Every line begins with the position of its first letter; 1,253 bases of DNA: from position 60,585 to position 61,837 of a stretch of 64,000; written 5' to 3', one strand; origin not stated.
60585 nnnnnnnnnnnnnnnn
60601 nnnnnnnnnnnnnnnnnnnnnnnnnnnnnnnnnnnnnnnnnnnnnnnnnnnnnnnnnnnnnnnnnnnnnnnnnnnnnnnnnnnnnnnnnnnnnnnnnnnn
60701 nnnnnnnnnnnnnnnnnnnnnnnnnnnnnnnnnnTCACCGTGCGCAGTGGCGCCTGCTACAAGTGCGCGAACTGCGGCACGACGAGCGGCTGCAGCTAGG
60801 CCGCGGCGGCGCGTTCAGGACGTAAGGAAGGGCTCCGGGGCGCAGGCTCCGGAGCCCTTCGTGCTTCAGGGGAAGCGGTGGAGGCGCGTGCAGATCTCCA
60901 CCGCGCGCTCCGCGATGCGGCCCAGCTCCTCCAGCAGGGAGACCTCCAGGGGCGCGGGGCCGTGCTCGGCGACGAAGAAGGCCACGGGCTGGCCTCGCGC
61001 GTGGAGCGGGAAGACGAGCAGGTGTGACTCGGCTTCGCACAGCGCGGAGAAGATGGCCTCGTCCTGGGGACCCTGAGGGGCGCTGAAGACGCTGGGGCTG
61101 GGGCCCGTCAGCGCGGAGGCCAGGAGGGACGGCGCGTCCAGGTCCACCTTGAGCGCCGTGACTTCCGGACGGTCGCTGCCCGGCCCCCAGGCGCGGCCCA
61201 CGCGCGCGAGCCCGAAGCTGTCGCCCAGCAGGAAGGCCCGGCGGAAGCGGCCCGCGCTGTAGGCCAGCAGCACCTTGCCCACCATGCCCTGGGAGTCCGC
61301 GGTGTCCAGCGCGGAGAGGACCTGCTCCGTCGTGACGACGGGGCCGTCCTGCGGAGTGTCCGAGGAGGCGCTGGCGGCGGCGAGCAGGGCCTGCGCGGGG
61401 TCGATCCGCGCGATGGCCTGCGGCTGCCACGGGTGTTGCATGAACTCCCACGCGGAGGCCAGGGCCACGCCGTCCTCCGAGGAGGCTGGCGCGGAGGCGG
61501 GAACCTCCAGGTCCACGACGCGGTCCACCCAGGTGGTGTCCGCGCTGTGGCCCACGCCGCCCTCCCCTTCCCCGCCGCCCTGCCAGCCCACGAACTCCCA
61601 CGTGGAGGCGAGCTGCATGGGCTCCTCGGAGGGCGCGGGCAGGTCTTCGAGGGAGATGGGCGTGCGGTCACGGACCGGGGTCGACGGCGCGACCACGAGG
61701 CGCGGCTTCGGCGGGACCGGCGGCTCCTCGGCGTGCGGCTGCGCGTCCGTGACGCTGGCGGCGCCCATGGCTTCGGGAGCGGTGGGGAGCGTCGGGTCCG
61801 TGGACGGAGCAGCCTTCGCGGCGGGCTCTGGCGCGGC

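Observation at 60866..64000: Giant acidic, intrinsically disordered protein with about 10 near-perfect 22-aa/66-bp tandem repeats; gene continues past window end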

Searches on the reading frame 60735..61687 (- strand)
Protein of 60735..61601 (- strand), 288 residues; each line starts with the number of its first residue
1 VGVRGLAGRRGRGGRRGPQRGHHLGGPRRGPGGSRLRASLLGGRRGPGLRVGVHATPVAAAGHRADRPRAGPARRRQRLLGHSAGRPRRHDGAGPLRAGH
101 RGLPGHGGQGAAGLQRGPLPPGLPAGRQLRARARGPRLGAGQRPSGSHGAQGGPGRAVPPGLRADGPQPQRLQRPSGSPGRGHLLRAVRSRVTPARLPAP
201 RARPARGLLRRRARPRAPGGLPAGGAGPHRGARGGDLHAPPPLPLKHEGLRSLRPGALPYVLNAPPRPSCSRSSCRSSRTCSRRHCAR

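Call 6: search_protein_families(library=pfam, proteins=[window:60866-61600:-], max_evalue=1)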
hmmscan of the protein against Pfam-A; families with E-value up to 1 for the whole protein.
window:60866-61600:- (244 aa): 1 family
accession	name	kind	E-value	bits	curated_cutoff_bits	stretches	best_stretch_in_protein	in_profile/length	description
PF13185.12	GAF_2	-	0.013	16.2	28.6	1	159-235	56-136/136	GAF domain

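Call 7: search_protein_families(library=ncbifam, proteins=[window:60866-61600:-], max_evalue=1)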
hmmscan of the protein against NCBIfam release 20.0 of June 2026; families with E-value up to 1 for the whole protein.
window:60866-61600:- (244 aa): 0 families

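Call 18: find_related_loci(query=A2, collection=genome_contigs, flank=10000)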
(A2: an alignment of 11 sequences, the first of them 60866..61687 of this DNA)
Query A2 (273 aa) in genome_contigs; peptide patterns used: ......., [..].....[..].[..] (x = any residue, [..] = any of these).
63 stretches matched a pattern; 30 encode a relative of the query (tblastn E <= 1e-3); 30 distinct loci.
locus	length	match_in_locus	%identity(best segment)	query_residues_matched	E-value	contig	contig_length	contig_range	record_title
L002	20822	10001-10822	86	1-273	8e-152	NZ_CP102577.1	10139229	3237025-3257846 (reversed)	Corallococcus exercitus strain SDU142 chromosome, complete genome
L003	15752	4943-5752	85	4-273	9e-146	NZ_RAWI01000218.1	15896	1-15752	Corallococcus praedator strain CA031B NODE_218_15896_cov_29.3128, whole genome shotgun sequence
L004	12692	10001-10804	85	6-273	8e-143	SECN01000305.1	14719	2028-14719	MAG: Myxococcaceae bacterium isolate PMG_225 scaffold_15760, whole genome shotgun sequence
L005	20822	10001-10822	89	1-273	8e-142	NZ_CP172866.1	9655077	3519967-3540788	Corallococcus coralloides strain KYC2213 chromosome, complete genome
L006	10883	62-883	87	1-273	9e-139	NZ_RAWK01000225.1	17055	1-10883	Corallococcus aberystwythensis strain AB050A NODE_225_17055_cov_20.0004_ID_11889, whole genome shotgun sequence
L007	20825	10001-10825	87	1-273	2e-138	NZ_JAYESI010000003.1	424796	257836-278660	Corallococcus sp. RDP092CA NODE_3_length_424796_cov_13.269179, whole genome shotgun sequence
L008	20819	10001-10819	85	1-273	4e-136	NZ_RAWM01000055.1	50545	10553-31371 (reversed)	Corallococcus interemptor strain AB047A NODE_55_50545_cov_65.5326_ID_8029, whole genome shotgun sequence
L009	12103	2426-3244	83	4-273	1e-135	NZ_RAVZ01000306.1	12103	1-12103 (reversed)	Corallococcus terminator strain CA054A NODE_306_12103_cov_28.5453, whole genome shotgun sequence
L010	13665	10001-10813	85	4-273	1e-133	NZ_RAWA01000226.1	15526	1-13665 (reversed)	Corallococcus sp. CA053C NODE_226_15526_cov_27.9384, whole genome shotgun sequence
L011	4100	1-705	89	40-273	1e-130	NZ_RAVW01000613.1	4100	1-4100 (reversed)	Corallococcus exercitus strain AB043A NODE_613_4100_cov_9.9562_ID_17599, whole genome shotgun sequence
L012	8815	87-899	85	4-273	4e-132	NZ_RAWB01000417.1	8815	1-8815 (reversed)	Corallococcus llansteffanensis strain CA051B NODE_417_8815_cov_12.3715, whole genome shotgun sequence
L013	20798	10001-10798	61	8-272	1e-96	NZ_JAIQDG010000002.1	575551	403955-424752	Myxococcus sp. RHSTA-1-4 NODE_2_length_575551_cov_152.424162, whole genome shotgun sequence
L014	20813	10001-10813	86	4-273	3e-140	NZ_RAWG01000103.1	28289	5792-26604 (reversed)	Corallococcus sicarius strain CA040B NODE_103_28289_cov_89.1704, whole genome shotgun sequence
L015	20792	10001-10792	58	8-269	3e-91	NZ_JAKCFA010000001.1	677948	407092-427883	Myxococcus qinghaiensis strain QH3KD-4-1 gnl_ICJDIIDJ_1, whole genome shotgun sequence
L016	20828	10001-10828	57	1-269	2e-91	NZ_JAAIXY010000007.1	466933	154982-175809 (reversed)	Myxococcus eversor strain AB053B NODE_7_length_466933_cov_13.8355, whole genome shotgun sequence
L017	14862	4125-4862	63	11-255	4e-91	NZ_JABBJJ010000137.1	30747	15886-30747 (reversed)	Pyxidicoccus fallax strain DSM 14698 NODE_137_length_30747_cov_37.7599, whole genome shotgun sequence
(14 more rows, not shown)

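Call 38: predict_structure(alignment_id=A2)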
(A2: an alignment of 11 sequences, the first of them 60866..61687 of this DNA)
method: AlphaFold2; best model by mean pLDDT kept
length: 273 residues; sequences in the alignment: 11
mean_pLDDT: 60.8   pTM: 0.53
mean pLDDT of the five models: 60.8, 56.6, 54.9, 52.3, 52.3
residues with pLDDT >= 90: 1; 70-90: 119; 50-70: 44; < 50: 109
segments of 3 or more residues with pLDDT < 50: 1-13, 16-83, 85-94, 108-114, 161-165, 167-170
pLDDT, mean of each block of 10 residues (from residue 1): 39 45 35 32 35 36 32 37 43 56 57 60 86 81 77 65 46 62 73 76 84 76 84 79 80 87 83 45
secondary structure, 60 per line:
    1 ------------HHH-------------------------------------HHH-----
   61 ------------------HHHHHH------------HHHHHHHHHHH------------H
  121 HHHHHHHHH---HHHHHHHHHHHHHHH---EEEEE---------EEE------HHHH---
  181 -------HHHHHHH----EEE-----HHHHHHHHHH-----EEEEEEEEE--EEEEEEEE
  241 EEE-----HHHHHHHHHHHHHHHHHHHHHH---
elements in order: H79-84 H97-107 H120-129 H133-147 E151-155 E165-167 H174-177 H188-194 E199-201 H207-216 E222-230 E233-243 H249-270

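Call 39: search_protein_representatives(alignment_id=A2)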
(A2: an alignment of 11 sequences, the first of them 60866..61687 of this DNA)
Query: 11 sequences, 268 profile positions. Proteins with E-value up to 0.001 (for the whole library): 253; up to 1e-10: 49; up to 1e-30: 30. The best 150 are listed.
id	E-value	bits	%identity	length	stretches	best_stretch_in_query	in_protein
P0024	2.4e-142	489.3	-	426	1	2-268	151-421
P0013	7.4e-141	484.5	-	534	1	4-268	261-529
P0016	2.9e-139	479.2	-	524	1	3-268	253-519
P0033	2.2e-138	476.4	-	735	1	2-267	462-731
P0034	8.7e-138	474.4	-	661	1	2-267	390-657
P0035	4.2e-137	472.2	-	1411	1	2-267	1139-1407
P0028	4.9e-135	465.4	-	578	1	2-268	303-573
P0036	1.6e-134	463.7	-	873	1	3-268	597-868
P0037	5.5e-134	461.9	-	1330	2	2-267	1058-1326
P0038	2.6e-132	456.4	-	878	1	3-267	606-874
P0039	8.7e-132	454.7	-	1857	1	4-268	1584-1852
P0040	8.9e-131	451.4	-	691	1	2-268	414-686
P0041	2.4e-130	450.0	-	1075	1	2-268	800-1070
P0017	7.7e-130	448.3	-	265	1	13-268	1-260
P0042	1.8e-129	447.1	-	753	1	2-268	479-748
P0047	2.2e-59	217.3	-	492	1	5-267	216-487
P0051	8.1e-46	172.8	-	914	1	47-267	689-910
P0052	3.0e-44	167.7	-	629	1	47-267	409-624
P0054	1.1e-34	136.4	-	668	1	115-267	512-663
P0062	1.5e-19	86.7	-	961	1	123-267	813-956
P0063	3.3e-19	85.6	-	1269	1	5-267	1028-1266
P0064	3.9e-18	82.1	-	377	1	85-267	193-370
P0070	5.0e-13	65.3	-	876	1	109-267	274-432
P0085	7.0e-09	51.7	-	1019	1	98-267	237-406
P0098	1.3e-07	47.6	-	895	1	101-267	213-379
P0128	2.4e-06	43.4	-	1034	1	105-267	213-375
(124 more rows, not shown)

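Call 41: search_protein_families(library=pfam, proteins=[P0047, P0051, P0052, P0054, P0062, P0063, P0070, P0085, P0098, P0128], max_evalue=0.01)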
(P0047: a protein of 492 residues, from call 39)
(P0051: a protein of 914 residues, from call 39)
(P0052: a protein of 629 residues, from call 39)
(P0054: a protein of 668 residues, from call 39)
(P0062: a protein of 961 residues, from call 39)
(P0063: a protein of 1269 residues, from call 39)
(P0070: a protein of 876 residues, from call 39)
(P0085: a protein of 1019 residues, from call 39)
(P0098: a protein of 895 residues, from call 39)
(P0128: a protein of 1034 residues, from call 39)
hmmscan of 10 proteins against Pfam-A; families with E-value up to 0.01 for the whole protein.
P0047 (492 aa): 2 families
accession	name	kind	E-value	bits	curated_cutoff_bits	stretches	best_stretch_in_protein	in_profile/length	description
PF13185.12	GAF_2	-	0.00024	21.8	28.6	1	393-481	44-132/136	GAF domain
PF01590.32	GAF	-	0.0041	18.1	22.4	1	372-481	13-130/133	GAF domain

P0051 (914 aa): 3 families
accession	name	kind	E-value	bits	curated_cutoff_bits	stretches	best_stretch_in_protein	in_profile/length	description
PF05157.20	MshEN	-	4.4e-17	62.3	23.1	1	59-142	3-86/90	MshEN domain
PF13185.12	GAF_2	-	0.00012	22.7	28.6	1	810-903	36-131/136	GAF domain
PF13492.12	GAF_3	-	0.0088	16.9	27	0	803-894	35-114/129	GAF domain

P0052 (629 aa): 3 families
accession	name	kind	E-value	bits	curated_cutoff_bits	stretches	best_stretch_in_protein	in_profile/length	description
PF05157.20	MshEN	-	1e-15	57.9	23.1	1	69-144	12-88/90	MshEN domain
PF13185.12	GAF_2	-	0.001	19.7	28.6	1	530-620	44-134/136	GAF domain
PF01590.32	GAF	-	0.0035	18.3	22.4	0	538-618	51-130/133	GAF domain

P0054 (668 aa): 2 families
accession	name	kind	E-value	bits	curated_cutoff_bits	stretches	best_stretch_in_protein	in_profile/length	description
PF05157.20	MshEN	-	1e-14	54.7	23.1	1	66-143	9-87/90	MshEN domain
PF01590.32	GAF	-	0.0091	17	22.4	0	585-656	57-129/133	GAF domain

P0062 (961 aa): 1 family
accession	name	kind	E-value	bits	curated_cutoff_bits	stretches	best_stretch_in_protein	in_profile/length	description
PF05157.20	MshEN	-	4.7e-14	52.6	23.1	1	58-144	2-88/90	MshEN domain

P0063 (1269 aa): 1 family
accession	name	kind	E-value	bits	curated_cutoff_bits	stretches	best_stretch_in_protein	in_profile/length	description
PF05157.20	MshEN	-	4.7e-11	43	23.1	1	57-131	1-75/90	MshEN domain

P0070 (876 aa): 2 families
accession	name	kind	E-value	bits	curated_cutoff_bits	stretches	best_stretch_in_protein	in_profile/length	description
PF05157.20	MshEN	-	1e-05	25.8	23.1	1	55-140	1-86/90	MshEN domain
PF13646.12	HEAT_2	-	0.00059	20.5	27.7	1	714-786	16-87/88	HEAT repeats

P0085 (1019 aa): 3 families
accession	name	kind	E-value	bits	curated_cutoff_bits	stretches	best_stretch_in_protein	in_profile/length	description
PF05157.20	MshEN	-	2.2e-12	47.2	23.1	1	68-140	13-86/90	MshEN domain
PF13646.12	HEAT_2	-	9.5e-11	42.3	27.7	1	809-891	2-82/88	HEAT repeats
PF02985.28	HEAT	-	0.002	18.7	23.5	0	808-834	2-28/31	HEAT repeat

P0098 (895 aa): 4 families
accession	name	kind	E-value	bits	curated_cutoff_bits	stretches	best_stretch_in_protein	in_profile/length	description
PF13646.12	HEAT_2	-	4.9e-08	33.6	27.7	1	672-733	23-86/88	HEAT repeats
PF02985.28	HEAT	-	1.3e-05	25.4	23.5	0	681-707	2-28/31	HEAT repeat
PF05157.20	MshEN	-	0.00012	22.5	23.1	1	68-138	13-84/90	MshEN domain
PF00514.29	Arm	-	0.0048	17.4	20.6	0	777-806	12-41/41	Armadillo/beta-catenin-like repeat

P0128 (1034 aa): 3 families
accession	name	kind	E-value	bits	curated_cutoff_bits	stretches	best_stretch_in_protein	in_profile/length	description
PF05157.20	MshEN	-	1.4e-08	35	23.1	1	68-141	13-87/90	MshEN domain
PF13646.12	HEAT_2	-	2.2e-06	28.3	27.7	0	818-874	28-85/88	HEAT repeats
PF03130.22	HEAT_PBS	-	0.0041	18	20.9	0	905-929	2-26/27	PBS lyase HEAT-like repeat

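Call 44: fold_search(model_id=the predicted structure, library=pdb)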
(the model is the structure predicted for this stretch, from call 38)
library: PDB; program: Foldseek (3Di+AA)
matches with E <= 10: 1181; with E <= 0.001: 7
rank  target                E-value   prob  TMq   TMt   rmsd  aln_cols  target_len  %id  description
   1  3p01_A                2.2e-04  1.00  0.37  0.53  11.6       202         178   11  Crystal structure of two-component response regulator from Nostoc sp. PCC 7120 (released 2010-10-06)
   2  3ci6_B                3.4e-04  1.00  0.42  0.65   5.1       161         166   11  Crystal structure of the GAF domain from Acinetobacter phosphoenolpyruvate-protein phosphotransferase (released 2008-05-13)
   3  6g20_B                5.8e-04  1.00  0.37  0.22   7.6       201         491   11  Crystal structure of a fluorescence optimized bathy phytochrome PAiRFP2 derived from wild-type Agp2 in its functional  (released 2018-11-28)
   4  3p01_C                6.1e-04  1.00  0.38  0.56   8.7       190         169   12  Crystal structure of two-component response regulator from Nostoc sp. PCC 7120 (released 2010-10-06)
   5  3eea_A                7.7e-04  1.00  0.37  0.61   5.4       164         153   16  The crystal structure of the GAF domain/HD domain protein from Geobacter sulfurreducens (released 2008-11-04)
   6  8avx_A                7.7e-04  1.00  0.35  0.21   7.8       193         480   11  Cryo-EM structure of DrBphP in Pfr state (released 2022-12-21)
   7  6sax_A                8.7e-04  1.00  0.34  0.31   8.8       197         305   11  Chromophore binding domain of bacteriophytochrome linked diguanylyl cyclase from Idiomarina species A28L (Pr-state mon (released 2019-12-11)
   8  4g3v_A                1.0e-03  1.00  0.34  0.51   5.8       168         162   11  Crystal structure of A. Aeolicus nlh2 gaf domain in an inactive state (released 2013-05-29)
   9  6g20_A                1.2e-03  1.00  0.36  0.22   7.6       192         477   11  Crystal structure of a fluorescence optimized bathy phytochrome PAiRFP2 derived from wild-type Agp2 in its functional  (released 2018-11-28)
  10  8jrc_B                1.2e-03  1.00  0.31  0.45   9.8       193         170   17  Crystal structure of the GAF domain of the transcriptional activator NifA (released 2024-06-19)
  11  6saw_A                1.3e-03  1.00  0.34  0.30   9.6       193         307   11  Chromophore binding domain of bacteriophytochrome linked diguanylyl cyclase from Idiomarina species A28L (dimeric Pfr- (released 2019-12-11)
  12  8jrc_A                1.3e-03  1.00  0.32  0.46   9.3       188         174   14  Crystal structure of the GAF domain of the transcriptional activator NifA (released 2024-06-19)
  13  8avx_B                1.4e-03  1.00  0.35  0.21   9.2       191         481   14  Cryo-EM structure of DrBphP in Pfr state (released 2022-12-21)
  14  5c5k_B                1.4e-03  1.00  0.32  0.19   7.0       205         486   10  Structure of the Pfr form of a canonical phytochrome (released 2016-02-17)
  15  4xtq                  1.5e-03  1.00  0.37  0.34   8.5       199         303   14  Crystal structure of a mutant (C20S) of a near-infrared fluorescent protein BphP1-FP (released 2015-12-09)
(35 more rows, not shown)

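Call 50: search_protein_families(library=pfam, alignment_id=A3, max_evalue=0.001)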
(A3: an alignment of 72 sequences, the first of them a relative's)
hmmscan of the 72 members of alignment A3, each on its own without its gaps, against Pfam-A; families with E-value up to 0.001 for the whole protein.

A. member 1, P0047 (492 aa): 1 family
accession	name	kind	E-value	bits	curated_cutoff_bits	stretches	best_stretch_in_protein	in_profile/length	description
PF13185.12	GAF_2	-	0.00024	21.8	28.6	1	393-481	44-132/136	GAF domain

B. families by the number of members that match (of 72 scanned): 6 families
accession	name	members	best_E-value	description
PF05157.20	MshEN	43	6.4e-21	MshEN domain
PF13185.12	GAF_2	15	1.5e-07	GAF domain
PF01590.32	GAF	4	2e-05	GAF domain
PF13646.12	HEAT_2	1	1.7e-11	HEAT repeats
PF02985.28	HEAT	1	1.4e-06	HEAT repeat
PF25533.1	Lysostaphin_N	1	1.5e-05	Lysostaphin, N-terminal domain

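Call 76: predict_structure(alignment_id=A4)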
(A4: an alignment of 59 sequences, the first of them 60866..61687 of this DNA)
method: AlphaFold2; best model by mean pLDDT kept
length: 273 residues; sequences in the alignment: 59
mean_pLDDT: 81.0   pTM: 0.66
mean pLDDT of the five models: 81.0, 80.7, 80.3, 79.7, 79.1
residues with pLDDT >= 90: 143; 70-90: 46; 50-70: 62; < 50: 22
segments of 3 or more residues with pLDDT < 50: 36-38, 49-51, 59-61, 63-65, 67-70
pLDDT, mean of each block of 10 residues (from residue 1): 69 74 69 54 53 52 48 55 61 78 79 76 96 95 93 96 96 97 98 93 98 95 96 94 95 96 93 57
secondary structure, 60 per line:
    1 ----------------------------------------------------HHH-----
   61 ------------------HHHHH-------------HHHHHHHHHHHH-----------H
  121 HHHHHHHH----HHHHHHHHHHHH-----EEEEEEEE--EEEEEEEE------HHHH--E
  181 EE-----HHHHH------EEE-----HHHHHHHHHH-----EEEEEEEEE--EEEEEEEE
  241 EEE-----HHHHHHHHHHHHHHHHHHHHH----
elements in order: H79-83 H97-108 H120-128 H133-144 E150-157 E160-167 H174-177 E180-182 H188-192 E199-201 H207-216 E222-230 E233-243 H249-269
